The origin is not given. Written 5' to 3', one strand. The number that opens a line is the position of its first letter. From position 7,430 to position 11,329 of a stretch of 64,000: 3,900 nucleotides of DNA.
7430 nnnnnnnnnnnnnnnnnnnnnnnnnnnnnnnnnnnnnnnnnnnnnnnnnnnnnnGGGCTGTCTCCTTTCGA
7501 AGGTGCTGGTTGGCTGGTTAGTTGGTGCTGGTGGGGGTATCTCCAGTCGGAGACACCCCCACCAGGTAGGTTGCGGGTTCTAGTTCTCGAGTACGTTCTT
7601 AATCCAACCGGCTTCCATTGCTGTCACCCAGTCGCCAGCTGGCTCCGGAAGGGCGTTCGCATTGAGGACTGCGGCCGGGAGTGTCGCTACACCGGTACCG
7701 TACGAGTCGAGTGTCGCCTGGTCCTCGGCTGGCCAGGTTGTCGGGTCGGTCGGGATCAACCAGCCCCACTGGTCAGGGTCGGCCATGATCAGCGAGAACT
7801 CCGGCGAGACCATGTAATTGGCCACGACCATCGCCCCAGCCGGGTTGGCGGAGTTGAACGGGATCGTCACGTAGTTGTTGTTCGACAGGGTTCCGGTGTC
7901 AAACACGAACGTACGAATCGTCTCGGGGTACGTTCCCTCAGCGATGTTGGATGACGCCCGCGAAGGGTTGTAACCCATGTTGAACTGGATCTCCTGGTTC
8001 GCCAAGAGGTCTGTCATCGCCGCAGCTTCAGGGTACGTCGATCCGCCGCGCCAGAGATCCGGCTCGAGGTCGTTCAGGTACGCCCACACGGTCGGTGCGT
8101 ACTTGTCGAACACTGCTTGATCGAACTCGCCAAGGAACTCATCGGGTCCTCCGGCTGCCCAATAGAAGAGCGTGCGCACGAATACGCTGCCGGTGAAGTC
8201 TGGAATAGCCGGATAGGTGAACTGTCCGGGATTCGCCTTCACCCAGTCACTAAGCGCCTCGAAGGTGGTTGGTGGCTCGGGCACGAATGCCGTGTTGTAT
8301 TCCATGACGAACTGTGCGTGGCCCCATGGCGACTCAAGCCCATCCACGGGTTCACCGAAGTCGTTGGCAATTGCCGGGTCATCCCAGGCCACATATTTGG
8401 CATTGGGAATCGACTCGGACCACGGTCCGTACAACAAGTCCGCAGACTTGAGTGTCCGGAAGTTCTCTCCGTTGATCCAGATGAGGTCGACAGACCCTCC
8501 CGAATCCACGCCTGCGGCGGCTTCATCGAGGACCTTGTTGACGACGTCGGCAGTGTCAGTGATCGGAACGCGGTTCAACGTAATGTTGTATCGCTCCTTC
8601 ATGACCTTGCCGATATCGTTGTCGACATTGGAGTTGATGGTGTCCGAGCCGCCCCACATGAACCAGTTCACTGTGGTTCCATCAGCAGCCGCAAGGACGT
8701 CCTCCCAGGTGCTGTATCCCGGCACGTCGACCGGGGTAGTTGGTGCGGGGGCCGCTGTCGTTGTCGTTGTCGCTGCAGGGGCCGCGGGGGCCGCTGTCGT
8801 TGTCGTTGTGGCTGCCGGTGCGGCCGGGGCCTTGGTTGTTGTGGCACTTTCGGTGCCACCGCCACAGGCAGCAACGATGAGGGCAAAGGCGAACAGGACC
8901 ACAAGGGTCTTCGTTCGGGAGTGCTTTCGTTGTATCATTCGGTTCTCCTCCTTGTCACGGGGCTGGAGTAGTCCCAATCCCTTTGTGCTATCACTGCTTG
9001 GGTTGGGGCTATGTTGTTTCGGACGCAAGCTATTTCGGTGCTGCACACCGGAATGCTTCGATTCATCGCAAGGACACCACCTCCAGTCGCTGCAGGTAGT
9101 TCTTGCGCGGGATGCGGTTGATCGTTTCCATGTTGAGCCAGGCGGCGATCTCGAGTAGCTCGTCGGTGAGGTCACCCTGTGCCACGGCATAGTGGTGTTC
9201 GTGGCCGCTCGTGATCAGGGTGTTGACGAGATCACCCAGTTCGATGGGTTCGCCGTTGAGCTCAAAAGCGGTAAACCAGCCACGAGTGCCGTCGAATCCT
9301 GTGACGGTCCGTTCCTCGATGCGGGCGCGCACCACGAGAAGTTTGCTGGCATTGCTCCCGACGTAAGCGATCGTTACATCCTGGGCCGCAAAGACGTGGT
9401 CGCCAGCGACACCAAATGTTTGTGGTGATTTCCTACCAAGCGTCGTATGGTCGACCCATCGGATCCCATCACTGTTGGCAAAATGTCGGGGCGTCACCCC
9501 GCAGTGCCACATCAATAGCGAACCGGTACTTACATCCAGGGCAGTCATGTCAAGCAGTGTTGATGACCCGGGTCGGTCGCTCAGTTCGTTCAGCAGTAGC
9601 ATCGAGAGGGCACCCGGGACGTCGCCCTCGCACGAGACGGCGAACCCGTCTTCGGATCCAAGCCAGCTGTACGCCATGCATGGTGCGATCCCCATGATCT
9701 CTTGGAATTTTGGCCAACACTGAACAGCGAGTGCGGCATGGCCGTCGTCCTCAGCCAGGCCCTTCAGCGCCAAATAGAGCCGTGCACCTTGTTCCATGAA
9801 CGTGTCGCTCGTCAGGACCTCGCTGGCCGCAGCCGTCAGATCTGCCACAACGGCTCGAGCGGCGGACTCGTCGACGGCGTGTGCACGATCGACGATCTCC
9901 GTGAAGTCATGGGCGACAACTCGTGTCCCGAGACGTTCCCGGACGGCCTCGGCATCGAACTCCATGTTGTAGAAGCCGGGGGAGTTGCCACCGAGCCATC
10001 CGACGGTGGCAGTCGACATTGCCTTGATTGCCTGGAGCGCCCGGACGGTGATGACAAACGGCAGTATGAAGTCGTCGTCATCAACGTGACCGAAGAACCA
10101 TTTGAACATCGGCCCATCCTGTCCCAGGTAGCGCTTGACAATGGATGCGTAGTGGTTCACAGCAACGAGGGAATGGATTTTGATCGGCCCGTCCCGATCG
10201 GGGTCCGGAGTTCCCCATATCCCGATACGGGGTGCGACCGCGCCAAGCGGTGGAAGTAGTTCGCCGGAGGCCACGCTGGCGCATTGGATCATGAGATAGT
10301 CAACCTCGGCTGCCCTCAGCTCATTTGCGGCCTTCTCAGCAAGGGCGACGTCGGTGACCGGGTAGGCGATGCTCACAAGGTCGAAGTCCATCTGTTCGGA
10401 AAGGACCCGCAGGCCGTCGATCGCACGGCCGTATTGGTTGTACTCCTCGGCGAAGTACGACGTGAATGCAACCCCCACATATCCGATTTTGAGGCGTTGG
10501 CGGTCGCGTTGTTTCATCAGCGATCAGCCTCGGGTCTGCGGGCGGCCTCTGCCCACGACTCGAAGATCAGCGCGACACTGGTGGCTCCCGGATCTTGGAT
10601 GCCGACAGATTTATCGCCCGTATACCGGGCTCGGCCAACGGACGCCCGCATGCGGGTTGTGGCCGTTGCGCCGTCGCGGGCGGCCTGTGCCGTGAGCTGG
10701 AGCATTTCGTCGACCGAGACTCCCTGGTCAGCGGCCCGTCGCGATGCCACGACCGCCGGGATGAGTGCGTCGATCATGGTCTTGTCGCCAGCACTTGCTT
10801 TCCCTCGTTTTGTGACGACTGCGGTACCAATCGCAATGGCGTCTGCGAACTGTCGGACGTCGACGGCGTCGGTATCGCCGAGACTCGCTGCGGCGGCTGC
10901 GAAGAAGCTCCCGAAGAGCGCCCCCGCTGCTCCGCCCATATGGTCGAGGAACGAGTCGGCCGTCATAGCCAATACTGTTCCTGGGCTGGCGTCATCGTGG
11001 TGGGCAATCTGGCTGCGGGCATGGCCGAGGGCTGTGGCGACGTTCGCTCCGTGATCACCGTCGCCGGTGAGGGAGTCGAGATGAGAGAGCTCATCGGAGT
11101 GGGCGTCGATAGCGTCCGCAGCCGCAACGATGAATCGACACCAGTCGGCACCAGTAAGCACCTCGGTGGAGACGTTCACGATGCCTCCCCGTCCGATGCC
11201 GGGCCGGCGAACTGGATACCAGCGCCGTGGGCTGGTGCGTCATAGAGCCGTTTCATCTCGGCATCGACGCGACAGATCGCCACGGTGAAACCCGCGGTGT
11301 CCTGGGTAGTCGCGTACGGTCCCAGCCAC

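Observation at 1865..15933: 16-kb operon predicts an undescribed isomerase - DAK-kinase - LacD-aldolase route, possibly fed by nucleoside cleavage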

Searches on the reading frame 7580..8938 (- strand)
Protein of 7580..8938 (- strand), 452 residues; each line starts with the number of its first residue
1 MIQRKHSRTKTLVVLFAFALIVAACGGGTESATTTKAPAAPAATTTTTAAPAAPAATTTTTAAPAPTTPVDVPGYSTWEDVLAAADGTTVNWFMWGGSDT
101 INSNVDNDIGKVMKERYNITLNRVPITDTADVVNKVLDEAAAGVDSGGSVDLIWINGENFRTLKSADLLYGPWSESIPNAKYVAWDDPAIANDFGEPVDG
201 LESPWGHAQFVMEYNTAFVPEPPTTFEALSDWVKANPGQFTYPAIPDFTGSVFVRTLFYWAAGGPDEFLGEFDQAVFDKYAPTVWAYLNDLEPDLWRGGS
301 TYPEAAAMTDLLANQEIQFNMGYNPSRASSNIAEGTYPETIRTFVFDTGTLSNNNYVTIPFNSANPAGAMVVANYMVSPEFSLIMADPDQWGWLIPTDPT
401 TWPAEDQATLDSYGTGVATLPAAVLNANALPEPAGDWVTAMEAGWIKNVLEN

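Call 4: search_protein_families(library=pfam, proteins=[window:7580-8938:-], max_evalue=0.01)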
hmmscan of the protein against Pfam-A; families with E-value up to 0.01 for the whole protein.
window:7580-8938:- (452 aa): 1 family
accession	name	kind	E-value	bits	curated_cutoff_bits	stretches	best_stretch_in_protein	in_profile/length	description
PF01456.22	Mucin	-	0.0029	18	34.7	1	27-68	65-106/143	Mucin-like glycoprotein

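Call 6: search_protein_families(library=ncbifam, proteins=[window:7580-8938:-], max_evalue=0.01)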
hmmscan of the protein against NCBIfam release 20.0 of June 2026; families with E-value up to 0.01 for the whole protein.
window:7580-8938:- (452 aa): 3 families
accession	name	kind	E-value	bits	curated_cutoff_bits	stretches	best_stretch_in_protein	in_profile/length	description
NF008633.1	PRK11622.1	subfamily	1.1e-136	455.9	203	1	71-448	20-395/397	ABC transporter substrate-binding protein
NF041057.1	Rcas_1661_fam_Se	equivalog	0.0056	16.3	190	1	15-69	2-59/247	Rcas_1661 family thioredoxin-like (seleno)lipoprotein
NF045774.1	cytochro_C551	exception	0.0086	16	118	0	9-46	3-36/110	cytochrome c551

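Call 40: search_solved_structures(query=window:7580-8938:-, max_evalue=1, show_alignments=0)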
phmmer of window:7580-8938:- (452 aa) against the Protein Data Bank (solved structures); distinct sequences matched with E-value up to 1: 4.
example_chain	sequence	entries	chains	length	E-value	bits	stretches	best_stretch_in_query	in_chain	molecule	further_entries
4kvf_A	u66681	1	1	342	0.16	14.4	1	23-56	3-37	Rhamnose ABC transporter, periplasmic rhamnose-binding protein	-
1s31_A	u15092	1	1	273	0.97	11.8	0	287-351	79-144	tubby isoform a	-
1c8z_A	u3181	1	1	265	0.99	11.7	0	287-351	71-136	TUBBY PROTEIN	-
1i7e_A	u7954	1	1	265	0.99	11.7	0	287-351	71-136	TUBBY PROTEIN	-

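Call 62: find_homologous_proteins(query=window:7580-8938:-, max_evalue=1e-10)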
Query window:7580-8938:- (452 aa): 3156 proteins with E <= 1e-10 among 8000 candidates; the best 120 are listed.
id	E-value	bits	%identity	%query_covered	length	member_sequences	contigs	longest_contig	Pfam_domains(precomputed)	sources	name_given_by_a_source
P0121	0.0e+0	1026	100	100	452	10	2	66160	-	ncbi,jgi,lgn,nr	ncbi:MAG: ABC transporter substrate-binding protein [Actinobacteria bacterium]|nr:ABC transporter su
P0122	9.4e-279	943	90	100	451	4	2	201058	-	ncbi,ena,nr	ncbi:hypothetical protein BMS3Bbin02_00832 [bacterium BMS3Bbin02]|nr:hypothetical protein BMS3Bbin02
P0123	4.9e-251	852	84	95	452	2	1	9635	-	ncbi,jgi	-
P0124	4.0e-247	839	80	100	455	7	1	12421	-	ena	-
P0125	7.1e-245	832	86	85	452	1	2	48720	PF13416.12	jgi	-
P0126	4.1e-241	819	80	95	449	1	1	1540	PF13416.12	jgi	-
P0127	6.3e-231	786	83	85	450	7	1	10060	-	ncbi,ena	-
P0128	2.3e-227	774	75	100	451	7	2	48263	-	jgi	jgi:putative spermidine/putrescine transport system substrate-binding protein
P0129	4.0e-226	770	73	100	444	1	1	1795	-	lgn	-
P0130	6.5e-226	769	80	85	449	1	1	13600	-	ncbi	-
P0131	4.4e-225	766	80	85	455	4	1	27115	PF21827.2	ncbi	-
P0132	1.3e-224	765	73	100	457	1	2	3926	PF21827.2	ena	-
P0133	2.4e-224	764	82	85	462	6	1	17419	-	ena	-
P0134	3.8e-224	763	80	85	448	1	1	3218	-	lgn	-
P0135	8.9e-224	762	74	100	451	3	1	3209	PF13416.12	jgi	-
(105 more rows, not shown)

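Call 69: predict_structure(alignment_id=A4)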
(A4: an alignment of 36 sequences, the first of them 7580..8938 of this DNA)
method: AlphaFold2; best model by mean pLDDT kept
length: 452 residues; sequences in the alignment: 36
mean_pLDDT: 75.0   pTM: 0.69
mean pLDDT of the five models: 75.0, 72.4, 71.1, 69.7, 69.1
residues with pLDDT >= 90: 127; 70-90: 182; 50-70: 70; < 50: 73
segments of 3 or more residues with pLDDT < 50: 1-10, 22-63, 197-208, 348-353
pLDDT, mean of each block of 10 residues (from residue 1): 37 52 36 31 34 39 67 87 96 75 84 96 85 92 92 76 82 71 73 52 46 88 89 89 67 87 90 96 95 73 65 85 75 87 67 65 92 90 83 73 92 80 72 79 90 80
secondary structure, 60 per line:
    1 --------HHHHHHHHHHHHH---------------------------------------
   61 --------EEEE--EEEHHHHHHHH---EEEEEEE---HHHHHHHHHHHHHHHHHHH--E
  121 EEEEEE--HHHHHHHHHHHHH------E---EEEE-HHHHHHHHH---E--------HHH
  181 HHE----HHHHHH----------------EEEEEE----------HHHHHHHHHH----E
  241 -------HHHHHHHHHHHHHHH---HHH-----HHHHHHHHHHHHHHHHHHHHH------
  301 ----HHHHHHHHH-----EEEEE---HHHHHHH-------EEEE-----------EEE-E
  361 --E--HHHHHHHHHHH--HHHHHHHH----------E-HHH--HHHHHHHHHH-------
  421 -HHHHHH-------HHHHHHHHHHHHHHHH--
elements in order: H9-21 E69-72 E75-77 H78-85 E89-95 H99-117 E120-126 H129-141 E152-155 H157-165 H178-182 H188-193 E210-215 H226-235 H248-262 H274-294 H305-313 E319-323 H327-333 E341-344 E356-358 H366-376 H379-386 H404-413 H422-427 H435-450

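Call 71: fold_search(model_id=the predicted structure, library=pdb)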
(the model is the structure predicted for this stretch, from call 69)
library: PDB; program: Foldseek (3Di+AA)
matches with E <= 10: 1107; with E <= 0.001: 400
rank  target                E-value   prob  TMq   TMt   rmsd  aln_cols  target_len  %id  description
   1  6nlp_A                3.6e-11  1.00  0.47  0.58   9.0       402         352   14  The crystal structure of an ABC transporter periplasmic binding protein YdcS from Escherichia coli BW25113 (released 2019-01-23)
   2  4eqb_A                5.5e-11  1.00  0.52  0.70   5.3       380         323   15  1.5 Angstrom Crystal Structure of Spermidine/Putrescine ABC Transporter Substrate-Binding Protein PotD from Streptococ (released 2012-05-02)
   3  4gl0                  8.6e-11  1.00  0.49  0.64   6.1       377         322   18  Putative spermidine/putrescine ABC transporter from Listeria monocytogenes (released 2012-08-22)
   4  4edp_A                1.0e-10  1.00  0.51  0.69   6.0       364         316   15  1.85 Angstrom resolution crystal structure of an ABC transporter from Clostridium perfringens ATCC 13124 (released 2012-04-11)
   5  7c0v_A                1.3e-10  1.00  0.52  0.58   7.2       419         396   15  Crystal structure of a dinucleotide-binding protein (Y224A) of ABC transporter endogenously bound to uridylyl-3'-5'-ph (released 2021-03-10)
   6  7oys                  1.5e-10  1.00  0.54  0.68   6.0       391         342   13  E.coli's putrescine receptor variant PotF/D (4JDF) with mutations E39D Y87S in complex with spermidine (released 2021-12-01)
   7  3ttk_A                1.5e-10  1.00  0.49  0.62   6.1       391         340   15  Crystal structure of apo-SpuD (released 2012-03-28)
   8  5t1p_A                1.6e-10  1.00  0.49  0.64   6.1       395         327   14  Crystal structure of the putative periplasmic solute-binding protein from Campylobacter jejuni (released 2016-09-07)
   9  8asz                  1.8e-10  1.00  0.55  0.70   5.6       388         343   15  PotF with mutations S87Y and A182D in complex with Agmatine (released 2024-03-06)
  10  7oyu                  2.5e-10  1.00  0.54  0.70   5.5       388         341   13  E.coli's putrescine receptor variant PotF/D (4JDF) with mutations E39D Y87S F88Y in complex with spermidine (released 2021-12-01)
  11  7c16_A                2.6e-10  1.00  0.53  0.60   6.9       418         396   15  Crystal structure of a dinucleotide-binding protein (Y224A/Y246A) of ABC transporter endogenously bound to uridylyl-3' (released 2021-03-10)
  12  7c19_A                2.7e-10  1.00  0.53  0.60   6.9       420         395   15  Crystal structure of a dinucleotide-binding protein (Y224A/Y246A) of ABC transporter endogenously bound to uridylyl-3' (released 2021-03-10)
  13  6pql_B                2.7e-10  1.00  0.49  0.56   9.4       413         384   15  SBP RafE in complex with raffinose (released 2019-10-02)
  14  4r6y                  3.1e-10  1.00  0.50  0.67   6.5       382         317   14  Crystal structure of solute-binding protein stm0429 from salmonella enterica subsp. enterica serovar typhimurium str. lt (released 2014-09-10)
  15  6ye6_B                3.1e-10  1.00  0.52  0.67   5.9       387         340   15  E.coli's Putrescine receptor PotF complexed with Agmatine (released 2021-01-20)
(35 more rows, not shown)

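Call 76: find_encoding_contigs(protein=P0121, flank=10000, max_places=2)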
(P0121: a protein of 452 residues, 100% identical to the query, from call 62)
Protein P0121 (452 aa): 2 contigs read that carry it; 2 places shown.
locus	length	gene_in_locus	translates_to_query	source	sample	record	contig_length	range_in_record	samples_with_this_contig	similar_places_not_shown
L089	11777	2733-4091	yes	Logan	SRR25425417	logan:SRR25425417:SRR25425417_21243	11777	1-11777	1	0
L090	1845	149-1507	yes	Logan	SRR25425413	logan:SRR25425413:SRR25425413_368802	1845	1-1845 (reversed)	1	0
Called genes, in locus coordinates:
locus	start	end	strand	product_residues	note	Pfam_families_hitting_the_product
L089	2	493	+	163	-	?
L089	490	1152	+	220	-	PF02734:Dak2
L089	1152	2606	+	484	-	-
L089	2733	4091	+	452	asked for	-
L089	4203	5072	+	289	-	PF00528:BPD_transp_1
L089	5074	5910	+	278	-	PF00528:BPD_transp_1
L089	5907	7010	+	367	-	PF00005:ABC_tran, PF13304:AAA_21 (faint), PF08402:TOBE_2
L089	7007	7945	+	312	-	PF01791:DeoC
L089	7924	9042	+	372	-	PF01156:IU_nuc_hydro, PF07632:Sde182_NH-like (faint)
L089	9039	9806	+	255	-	PF01048:PNP_UDP_1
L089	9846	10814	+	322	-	PF00676:E1_dh, PF02775:TPP_enzyme_C (weak)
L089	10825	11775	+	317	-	?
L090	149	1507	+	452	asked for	-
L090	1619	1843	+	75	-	?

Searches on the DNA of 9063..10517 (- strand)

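Call 61: search_rna_families(sources=[L084, L085, L088, L013, L046, L019], threshold=gathering)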
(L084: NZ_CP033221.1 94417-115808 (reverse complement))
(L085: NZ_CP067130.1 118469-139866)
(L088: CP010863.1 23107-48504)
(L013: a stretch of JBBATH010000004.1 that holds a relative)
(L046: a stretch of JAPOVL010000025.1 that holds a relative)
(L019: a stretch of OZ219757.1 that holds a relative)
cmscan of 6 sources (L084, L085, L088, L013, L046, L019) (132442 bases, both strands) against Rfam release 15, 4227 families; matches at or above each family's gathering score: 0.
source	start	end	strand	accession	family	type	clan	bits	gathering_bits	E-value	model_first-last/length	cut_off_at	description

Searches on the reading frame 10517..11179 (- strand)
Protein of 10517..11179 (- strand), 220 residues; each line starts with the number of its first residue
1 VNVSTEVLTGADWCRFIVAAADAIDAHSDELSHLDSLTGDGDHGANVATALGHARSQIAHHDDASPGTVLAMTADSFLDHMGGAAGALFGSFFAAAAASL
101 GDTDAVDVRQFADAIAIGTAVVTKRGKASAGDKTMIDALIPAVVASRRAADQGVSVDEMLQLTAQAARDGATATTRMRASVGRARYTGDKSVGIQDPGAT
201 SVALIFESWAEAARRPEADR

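Call 4: search_protein_families(library=pfam, proteins=[window:10517-11179:-], max_evalue=0.01)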
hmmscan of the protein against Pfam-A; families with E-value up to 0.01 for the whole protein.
window:10517-11179:- (220 aa): 1 family
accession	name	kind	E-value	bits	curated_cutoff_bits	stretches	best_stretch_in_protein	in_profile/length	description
PF02734.22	Dak2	-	1.2e-44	152.7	27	1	39-210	3-173/174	DAK2 domain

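Call 6: search_protein_families(library=ncbifam, proteins=[window:10517-11179:-], max_evalue=0.01)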
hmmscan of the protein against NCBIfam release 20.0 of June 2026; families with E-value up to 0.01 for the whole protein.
window:10517-11179:- (220 aa): 5 families
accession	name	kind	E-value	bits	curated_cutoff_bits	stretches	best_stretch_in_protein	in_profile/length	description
NF011049.0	PRK14479.1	subfamily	5.3e-50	170.5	492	1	10-213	361-566/568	dihydroxyacetone kinase family protein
TIGR02365.1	dha_L_ycgS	equivalog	4.4e-48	163.6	138.3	1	16-208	4-193/196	dihydroxyacetone kinase subunit DhaL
TIGR02361.1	dak_ATP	equivalog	8e-33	113.9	574.95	1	15-208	387-581/583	glycerone kinase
TIGR03599.1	YloV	subfamily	2e-06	26.6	396.1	1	19-213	7-193/530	DAK2 domain fusion protein YloV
NF038248.1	FakA_VfrB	equivalog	1e-05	24.2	975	1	13-210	8-197/549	fatty acid kinase catalytic subunit FakA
